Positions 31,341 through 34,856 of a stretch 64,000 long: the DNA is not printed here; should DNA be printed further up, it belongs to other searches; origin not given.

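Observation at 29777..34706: Two-partner secretion (type Vb) pair tpsA-tpsB in a Chlamydiae-like genome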

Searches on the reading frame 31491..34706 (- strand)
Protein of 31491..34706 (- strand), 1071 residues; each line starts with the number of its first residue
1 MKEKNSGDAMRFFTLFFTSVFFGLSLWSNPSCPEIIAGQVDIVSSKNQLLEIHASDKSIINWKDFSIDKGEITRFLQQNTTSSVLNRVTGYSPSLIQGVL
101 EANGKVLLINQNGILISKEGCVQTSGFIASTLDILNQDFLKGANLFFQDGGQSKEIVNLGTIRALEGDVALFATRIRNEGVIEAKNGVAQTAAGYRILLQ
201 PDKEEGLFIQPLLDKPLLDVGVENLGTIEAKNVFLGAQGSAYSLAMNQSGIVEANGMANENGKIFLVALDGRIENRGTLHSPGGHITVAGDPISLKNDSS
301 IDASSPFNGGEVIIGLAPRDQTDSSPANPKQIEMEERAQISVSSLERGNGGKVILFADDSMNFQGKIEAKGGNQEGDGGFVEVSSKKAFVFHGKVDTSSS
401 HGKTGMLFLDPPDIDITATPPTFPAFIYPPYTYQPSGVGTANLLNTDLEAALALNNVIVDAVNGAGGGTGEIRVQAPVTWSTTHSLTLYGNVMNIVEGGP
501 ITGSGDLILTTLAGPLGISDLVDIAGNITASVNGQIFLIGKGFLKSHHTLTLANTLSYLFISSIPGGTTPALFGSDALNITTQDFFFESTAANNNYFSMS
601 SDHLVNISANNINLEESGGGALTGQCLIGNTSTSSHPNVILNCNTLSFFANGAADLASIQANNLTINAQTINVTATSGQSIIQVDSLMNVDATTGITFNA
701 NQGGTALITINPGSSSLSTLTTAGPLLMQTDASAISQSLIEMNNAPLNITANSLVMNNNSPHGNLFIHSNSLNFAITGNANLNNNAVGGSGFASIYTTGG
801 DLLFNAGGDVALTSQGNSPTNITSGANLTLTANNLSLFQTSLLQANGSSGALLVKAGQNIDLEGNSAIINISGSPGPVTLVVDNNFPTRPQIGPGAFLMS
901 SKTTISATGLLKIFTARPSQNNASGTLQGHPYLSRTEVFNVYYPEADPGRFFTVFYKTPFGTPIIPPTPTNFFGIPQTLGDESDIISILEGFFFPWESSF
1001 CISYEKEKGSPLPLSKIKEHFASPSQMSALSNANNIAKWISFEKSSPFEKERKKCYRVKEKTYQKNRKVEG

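Call 6: search_protein_families(library=pfam, proteins=[window:31491-34706:-], max_evalue=0.01)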
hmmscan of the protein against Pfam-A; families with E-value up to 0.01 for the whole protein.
window:31491-34706:- (1071 aa): 1 family
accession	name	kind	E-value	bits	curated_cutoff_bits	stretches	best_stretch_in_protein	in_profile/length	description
PF05860.19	TPS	-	4.7e-24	86.1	33.5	1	54-279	28-250/252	TPS secretion domain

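Call 7: search_protein_families(library=ncbifam, proteins=[window:31491-34706:-], max_evalue=0.01)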
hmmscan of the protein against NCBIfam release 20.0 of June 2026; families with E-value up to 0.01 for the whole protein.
window:31491-34706:- (1071 aa): 1 family
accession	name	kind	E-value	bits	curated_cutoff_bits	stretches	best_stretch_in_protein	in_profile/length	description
TIGR01901.1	adhes_NPXG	domain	3.5e-20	71.7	29.1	1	60-134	2-78/79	filamentous hemagglutinin N-terminal domain-containing protein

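Call 8: find_homologous_proteins(query=window:31491-34706:-, max_evalue=0.001)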
Query window:31491-34706:- (1071 aa): 844 proteins with E <= 0.001 among 8000 candidates; the best 120 are listed.
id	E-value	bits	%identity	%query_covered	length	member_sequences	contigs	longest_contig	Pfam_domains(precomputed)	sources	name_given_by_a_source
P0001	7.4e-107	376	43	47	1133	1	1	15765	PF05860.20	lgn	-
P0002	9.7e-107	376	42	48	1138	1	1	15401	PF05860.20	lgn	-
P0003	1.1e-97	346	40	44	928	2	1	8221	PF05860.20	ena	-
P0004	5.2e-97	344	40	45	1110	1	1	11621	PF05860.20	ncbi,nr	ncbi:MAG: Heme/hemopexin-binding protein [Chlamydiae bacterium]|nr:Heme/hemopexin-binding protein [C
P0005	2.3e-96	342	31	88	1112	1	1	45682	PF05860.20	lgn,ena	-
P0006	1.6e-94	336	38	49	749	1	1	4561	PF05860.20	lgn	-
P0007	6.2e-94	334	40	48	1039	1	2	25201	PF05860.20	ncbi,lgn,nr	ncbi:MAG TPA: filamentous hemagglutinin N-terminal domain-containing protein [Rhabdochlamydiaceae ba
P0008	1.7e-92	329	40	40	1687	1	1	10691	PF05860.20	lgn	-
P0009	3.1e-92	328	39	44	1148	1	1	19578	PF05860.20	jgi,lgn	-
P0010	4.3e-92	328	42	46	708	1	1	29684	PF05860.20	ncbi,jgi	jgi:filamentous hemagglutinin family protein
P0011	5.6e-92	327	38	47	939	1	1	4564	PF05860.20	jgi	-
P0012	1.4e-90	323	39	45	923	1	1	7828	PF05860.20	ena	-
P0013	1.5e-89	319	41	45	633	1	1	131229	PF05860.20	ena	-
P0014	9.0e-89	317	29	13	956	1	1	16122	PF05860.20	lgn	-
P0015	2.7e-88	315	37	47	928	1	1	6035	PF05860.20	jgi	-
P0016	4.9e-88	314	32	89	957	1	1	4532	PF05860.20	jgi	jgi:filamentous hemagglutinin family protein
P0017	2.2e-87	312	41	44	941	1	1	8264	PF05860.20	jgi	jgi:filamentous hemagglutinin family protein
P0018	9.6e-87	310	40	45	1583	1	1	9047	PF05860.20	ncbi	ncbi:MAG: filamentous hemagglutinin N-terminal domain-containing protein [Candidatus Thorarchaeota a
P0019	9.9e-87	310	34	48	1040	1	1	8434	PF05860.20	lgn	-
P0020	1.8e-86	309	38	46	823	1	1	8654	PF05860.20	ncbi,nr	ncbi:MAG: Heme/hemopexin-binding protein, partial [Chlamydiae bacterium]|nr:Heme/hemopexin-binding p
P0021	2.4e-86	309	31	80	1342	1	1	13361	PF05860.20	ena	-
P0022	3.4e-86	308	38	41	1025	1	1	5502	PF05860.20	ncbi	-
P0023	8.6e-86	307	40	45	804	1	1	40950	PF05860.20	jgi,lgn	-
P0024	1.0e-85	306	40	43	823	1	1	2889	PF05860.20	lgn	-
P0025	5.7e-85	304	38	45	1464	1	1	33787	PF05860.20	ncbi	ncbi:MAG: filamentous hemagglutinin N-terminal domain-containing protein [Chlamydiota bacterium]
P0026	1.6e-84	303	41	41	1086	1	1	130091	PF05860.20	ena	-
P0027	5.8e-84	301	38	44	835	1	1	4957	PF05860.20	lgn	-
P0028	6.6e-84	300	37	44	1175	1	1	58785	PF05860.20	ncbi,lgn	-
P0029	7.4e-84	300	29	85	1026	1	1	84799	PF05860.20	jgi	jgi:filamentous hemagglutinin family protein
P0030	2.2e-81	292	37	48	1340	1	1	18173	PF05860.20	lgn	-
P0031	2.7e-81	292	37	49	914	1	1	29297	PF05860.20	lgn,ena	-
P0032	6.1e-81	291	36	45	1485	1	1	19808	PF05860.20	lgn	-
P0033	8.4e-81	290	38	44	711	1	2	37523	PF05860.20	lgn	-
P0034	1.8e-80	289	38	43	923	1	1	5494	PF05860.20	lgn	-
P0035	5.5e-80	288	37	43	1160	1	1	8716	PF05860.20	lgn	-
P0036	9.6e-80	287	37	45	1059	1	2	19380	PF05860.20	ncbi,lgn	-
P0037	1.1e-79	286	40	44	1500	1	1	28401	PF05860.20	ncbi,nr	ncbi:MAG: filamentous hemagglutinin N-terminal domain-containing protein [Chlamydiae bacterium]|nr:f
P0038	1.3e-79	286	37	45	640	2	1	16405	PF05860.20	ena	-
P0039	2.3e-79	285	38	46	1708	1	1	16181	PF05860.20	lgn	-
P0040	3.1e-79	285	38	45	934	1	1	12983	PF05860.20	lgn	-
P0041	1.2e-78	283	35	48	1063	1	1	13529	PF05860.20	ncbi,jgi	-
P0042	2.7e-78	282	33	50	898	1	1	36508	PF05860.20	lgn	-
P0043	1.4e-77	280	39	43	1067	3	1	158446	PF05860.20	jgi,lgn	jgi:filamentous hemagglutinin family protein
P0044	2.2e-77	279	38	43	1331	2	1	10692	PF05860.20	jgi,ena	-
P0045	3.2e-77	278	38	43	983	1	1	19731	PF05860.20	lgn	-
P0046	5.7e-77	278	38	44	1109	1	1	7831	PF05860.20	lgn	-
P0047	7.3e-77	277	28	97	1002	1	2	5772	PF05860.20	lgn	-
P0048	8.9e-77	277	37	44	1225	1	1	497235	PF05860.20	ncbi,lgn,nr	ncbi:MAG: filamentous hemagglutinin N-terminal domain-containing protein [Candidatus Algichlamydia a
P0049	1.6e-76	276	37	23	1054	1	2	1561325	PF05860.20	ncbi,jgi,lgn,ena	jgi:filamentous hemagglutinin family protein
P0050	2.7e-76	275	37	45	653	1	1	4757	PF05860.20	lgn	-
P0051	3.5e-76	275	39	46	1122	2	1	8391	PF05860.20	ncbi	ncbi:MAG: filamentous hemagglutinin N-terminal domain-containing protein, partial [Parachlamydiales 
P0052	5.0e-76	274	35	24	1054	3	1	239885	PF05860.20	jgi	-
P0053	8.2e-76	274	37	44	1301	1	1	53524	PF05860.20,PF03865.20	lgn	-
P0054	9.4e-76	273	30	92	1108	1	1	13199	PF05860.20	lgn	-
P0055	2.2e-75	272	37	44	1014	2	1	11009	PF05860.20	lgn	-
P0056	8.8e-75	270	37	45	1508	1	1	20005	PF05860.20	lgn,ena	-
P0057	9.9e-75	270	34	49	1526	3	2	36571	PF05860.20,PF27214.1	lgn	-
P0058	2.5e-74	269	39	43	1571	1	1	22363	PF05860.20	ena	-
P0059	1.6e-73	266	32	54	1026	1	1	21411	PF05860.20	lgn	-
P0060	3.7e-73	265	38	45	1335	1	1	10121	PF05860.20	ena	-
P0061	7.4e-73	264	35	45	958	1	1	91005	PF05860.20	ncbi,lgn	-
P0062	7.6e-73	264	41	43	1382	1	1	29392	PF05860.20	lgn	-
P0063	1.2e-72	263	38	45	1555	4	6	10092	PF05860.20,PF18676.7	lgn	-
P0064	1.2e-72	263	29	87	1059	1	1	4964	PF05860.20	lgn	-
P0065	1.9e-72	263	34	47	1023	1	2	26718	PF05860.20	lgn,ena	-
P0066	3.1e-72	262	32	65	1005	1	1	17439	PF05860.20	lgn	-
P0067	3.7e-72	262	38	44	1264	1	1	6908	PF05860.20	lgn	-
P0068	4.1e-72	261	39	45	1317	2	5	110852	PF05860.20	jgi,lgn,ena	jgi:filamentous hemagglutinin family protein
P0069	5.3e-72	261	37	45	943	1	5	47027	PF05860.20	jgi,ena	jgi:trimeric autotransporter adhesin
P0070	9.5e-72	260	37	42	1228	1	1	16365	PF05860.20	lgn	-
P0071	1.6e-71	259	35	49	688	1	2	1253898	PF05860.20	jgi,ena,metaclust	metaclust:\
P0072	4.9e-71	258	36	44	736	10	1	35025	PF05860.20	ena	-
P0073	5.1e-71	258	39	44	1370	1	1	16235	PF05860.20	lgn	-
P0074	6.9e-71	257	36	57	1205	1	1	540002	PF05860.20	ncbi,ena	-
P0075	7.8e-71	257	36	45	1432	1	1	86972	PF05860.20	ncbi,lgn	-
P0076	1.4e-70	256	37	45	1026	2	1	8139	PF05860.20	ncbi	ncbi:MAG: two-partner secretion domain-containing protein [Planctomycetota bacterium]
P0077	2.4e-70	256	34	55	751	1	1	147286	PF05860.20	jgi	-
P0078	3.6e-70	255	38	45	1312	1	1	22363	PF05860.20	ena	-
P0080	1.3e-69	253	35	45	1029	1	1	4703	PF05860.20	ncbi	-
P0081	1.7e-69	253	29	92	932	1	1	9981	PF05860.20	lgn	-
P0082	1.8e-69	253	37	45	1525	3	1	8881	PF05860.20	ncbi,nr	ncbi:MAG: hypothetical protein K1000chlam1_00815, partial [Candidatus Anoxychlamydiales bacterium]|n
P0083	2.0e-69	253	34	45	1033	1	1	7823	PF05860.20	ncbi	ncbi:MAG: filamentous hemagglutinin N-terminal domain-containing protein [Candidatus Rhabdochlamydia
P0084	3.3e-69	252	36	43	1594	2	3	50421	PF05860.20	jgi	jgi:filamentous hemagglutinin family protein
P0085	3.4e-69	252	34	50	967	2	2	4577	PF05860.20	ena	-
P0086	4.1e-69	252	35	50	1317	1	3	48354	PF05860.20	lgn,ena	-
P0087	8.6e-69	250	39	37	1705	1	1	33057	PF05860.20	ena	-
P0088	1.1e-68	250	34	45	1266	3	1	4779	PF05860.20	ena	-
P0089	1.2e-68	250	35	44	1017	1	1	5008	PF05860.20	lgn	-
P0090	1.3e-68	250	36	47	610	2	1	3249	PF05860.20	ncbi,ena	-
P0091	1.7e-68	249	36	44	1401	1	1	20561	PF05860.20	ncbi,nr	ncbi:MAG: Heme/hemopexin-binding protein, partial [Candidatus Anoxychlamydiales bacterium]|nr:Heme/h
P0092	2.1e-68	249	38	38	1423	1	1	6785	PF05860.20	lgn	-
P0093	2.5e-68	249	38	37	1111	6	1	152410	PF05860.20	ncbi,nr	ncbi:MAG: filamentous hemagglutinin N-terminal domain-containing protein [Chlamydiia bacterium]|nr:f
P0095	5.4e-68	248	35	44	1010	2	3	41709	PF05860.20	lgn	-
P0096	6.6e-68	248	36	49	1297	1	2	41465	PF05860.20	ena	-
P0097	6.7e-68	247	33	42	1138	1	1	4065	PF18886.7,PF05860.20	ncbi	ncbi:MAG: filamentous hemagglutinin N-terminal domain-containing protein, partial [Pseudomonadota ba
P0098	1.4e-67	246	30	84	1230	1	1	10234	PF05860.20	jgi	-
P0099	1.8e-67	246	38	39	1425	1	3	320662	PF05860.20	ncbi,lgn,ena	-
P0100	2.7e-67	246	35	48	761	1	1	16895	PF05860.20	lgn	-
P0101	4.2e-67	245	35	46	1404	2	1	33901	PF05860.20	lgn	-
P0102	1.0e-66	244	35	43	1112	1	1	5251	PF05860.20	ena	-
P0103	1.1e-66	243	34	45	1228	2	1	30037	PF05860.20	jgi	jgi:filamentous hemagglutinin family protein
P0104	1.5e-66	243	37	48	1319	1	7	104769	PF05860.20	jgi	-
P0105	2.0e-66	243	34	50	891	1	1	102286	PF05860.20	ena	-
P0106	2.1e-66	243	35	49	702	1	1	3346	PF05860.20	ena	-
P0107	4.2e-66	242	37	45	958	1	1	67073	PF05860.20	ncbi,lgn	-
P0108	1.3e-65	240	37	47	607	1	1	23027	PF05860.20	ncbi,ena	-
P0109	1.6e-65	240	37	43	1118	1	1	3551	PF05860.20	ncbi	-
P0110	6.2e-65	238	38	38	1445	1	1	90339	PF05860.20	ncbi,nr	ncbi:MAG: filamentous hemagglutinin N-terminal domain-containing protein [Acidiferrobacterales bacte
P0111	7.0e-65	238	37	39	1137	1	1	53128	PF05860.20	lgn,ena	-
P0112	1.0e-64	237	38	36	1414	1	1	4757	PF05860.20,PF18676.7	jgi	jgi:filamentous hemagglutinin family protein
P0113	1.1e-64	237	36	44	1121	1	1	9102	PF05860.20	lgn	-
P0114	1.9e-64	236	34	42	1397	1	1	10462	PF05735.20,PF05860.20,PF18676.7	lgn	-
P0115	2.2e-64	236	39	47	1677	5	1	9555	PF05860.20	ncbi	ncbi:MAG: filamentous hemagglutinin N-terminal domain-containing protein, partial [Parachlamydiales 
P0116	2.3e-64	236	35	38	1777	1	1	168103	PF05860.20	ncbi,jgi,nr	ncbi:MAG: filamentous hemagglutinin N-terminal domain-containing protein [Gammaproteobacteria bacter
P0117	2.5e-64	236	33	44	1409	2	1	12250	PF05860.20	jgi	jgi:filamentous hemagglutinin family protein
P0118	2.8e-64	235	36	46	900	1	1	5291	PF05860.20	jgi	jgi:filamentous hemagglutinin family protein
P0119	3.8e-64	235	39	39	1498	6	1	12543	PF05860.20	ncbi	ncbi:MAG: filamentous hemagglutinin N-terminal domain-containing protein, partial [Simkaniaceae bact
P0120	4.2e-64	235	36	45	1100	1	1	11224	PF05860.20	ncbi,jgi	ncbi:MAG: filamentous hemagglutinin N-terminal domain-containing protein [Parachlamydiales bacterium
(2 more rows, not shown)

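Call 9: find_encoding_contigs(protein=window:31491-34706:-, flank=10000, max_places=6)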
Protein window:31491-34706:- (1071 aa): 3 contigs read that carry it; 2 places shown.
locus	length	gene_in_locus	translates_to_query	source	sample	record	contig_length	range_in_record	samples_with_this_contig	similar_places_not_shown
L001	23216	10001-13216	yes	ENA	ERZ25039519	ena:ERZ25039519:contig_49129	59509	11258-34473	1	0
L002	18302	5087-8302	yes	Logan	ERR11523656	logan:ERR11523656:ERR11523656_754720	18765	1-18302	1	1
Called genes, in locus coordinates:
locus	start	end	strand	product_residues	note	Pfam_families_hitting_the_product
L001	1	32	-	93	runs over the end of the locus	PF12838:Fer4_7 (faint), PF12797:Fer4_2 (weak), PF12837:Fer4_6 (weak), PF13237:Fer4_10 (weak), PF00037:Fer4 (weak)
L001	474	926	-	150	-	PF13534:Fer4_17 (faint), PF14697:Fer4_21 (faint), PF00037:Fer4, PF12797:Fer4_2 (weak), PF13237:Fer4_10, PF12838:Fer4_7, PF13187:Fer4_9, PF00037:Fer4 (weak), +2 more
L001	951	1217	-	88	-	PF12797:Fer4_2 (weak), PF00037:Fer4, PF12837:Fer4_6 (weak), PF13237:Fer4_10, PF13183:Fer4_8 (weak), PF12838:Fer4_7, PF13187:Fer4_9, PF13484:Fer4_16, +6 more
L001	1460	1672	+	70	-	PF01913:FTR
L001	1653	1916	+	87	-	PF01913:FTR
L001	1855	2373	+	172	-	PF02741:FTR_C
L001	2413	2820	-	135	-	-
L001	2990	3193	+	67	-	PF22641:TiaS_TCKD (weak)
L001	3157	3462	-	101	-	PF00994:MoCF_biosynth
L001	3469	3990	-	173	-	PF01252:Peptidase_A8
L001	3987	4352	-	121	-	PF01258:zf-dskA_traR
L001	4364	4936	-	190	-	PF22811:Zn_ribbon_NrdR, PF03477:ATP-cone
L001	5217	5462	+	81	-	-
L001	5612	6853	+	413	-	PF13173:AAA_14, PF13635:DUF4143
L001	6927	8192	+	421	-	PF00083:Sugar_tr (weak), PF03137:OATP (faint), PF05977:MFS_3 (faint), PF07690:MFS_1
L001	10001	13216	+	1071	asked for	PF05860:TPS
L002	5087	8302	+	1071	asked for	PF05860:TPS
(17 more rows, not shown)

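Call 10: find_related_loci(query=window:31491-34706:-, collection=genome_contigs, flank=10000)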
Query window:31491-34706:- (1071 aa) in genome_contigs; peptide patterns used: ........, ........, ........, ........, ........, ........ (x = any residue, [..] = any of these).
23 stretches matched a pattern; 1 encode a relative of the query (tblastn E <= 1e-3); 1 distinct loci.
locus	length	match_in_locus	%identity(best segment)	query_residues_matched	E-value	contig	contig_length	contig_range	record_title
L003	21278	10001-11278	35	26-430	7e-45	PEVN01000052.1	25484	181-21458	MAG: Armatimonadetes bacterium CG06_land_8_20_14_3_00_66_21 CG06_land_8_20_14_3.00_150_scaffold_506_c, whole genome shot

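Call 13: list_cluster_members(proteins=[window:31491-34706:-, window:29777-31489:-, window:27450-29435:-, window:21292-27363:-, window:34755-35798:-, window:18975-20957:+])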
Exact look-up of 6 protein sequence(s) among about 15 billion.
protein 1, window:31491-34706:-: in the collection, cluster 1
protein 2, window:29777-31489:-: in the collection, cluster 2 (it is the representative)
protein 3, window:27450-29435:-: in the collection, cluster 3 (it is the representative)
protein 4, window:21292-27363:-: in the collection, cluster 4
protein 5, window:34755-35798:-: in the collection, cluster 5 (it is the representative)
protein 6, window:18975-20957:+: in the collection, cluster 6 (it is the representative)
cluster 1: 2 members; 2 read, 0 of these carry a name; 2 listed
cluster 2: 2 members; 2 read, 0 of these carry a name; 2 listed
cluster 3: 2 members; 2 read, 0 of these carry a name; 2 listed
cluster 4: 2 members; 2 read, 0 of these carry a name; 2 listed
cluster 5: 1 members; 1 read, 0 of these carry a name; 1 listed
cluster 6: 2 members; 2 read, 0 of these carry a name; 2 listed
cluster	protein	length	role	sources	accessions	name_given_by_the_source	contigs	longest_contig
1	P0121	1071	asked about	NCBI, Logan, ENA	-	-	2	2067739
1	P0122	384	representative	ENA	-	-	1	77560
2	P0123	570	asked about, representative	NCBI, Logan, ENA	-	-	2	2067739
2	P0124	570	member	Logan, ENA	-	-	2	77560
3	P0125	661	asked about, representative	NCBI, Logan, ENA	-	-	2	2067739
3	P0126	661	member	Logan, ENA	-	-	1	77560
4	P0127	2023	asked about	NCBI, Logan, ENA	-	-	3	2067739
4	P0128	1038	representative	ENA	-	-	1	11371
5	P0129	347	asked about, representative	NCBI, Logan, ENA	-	-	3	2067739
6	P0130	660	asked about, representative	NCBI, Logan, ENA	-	-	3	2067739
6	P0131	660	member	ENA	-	-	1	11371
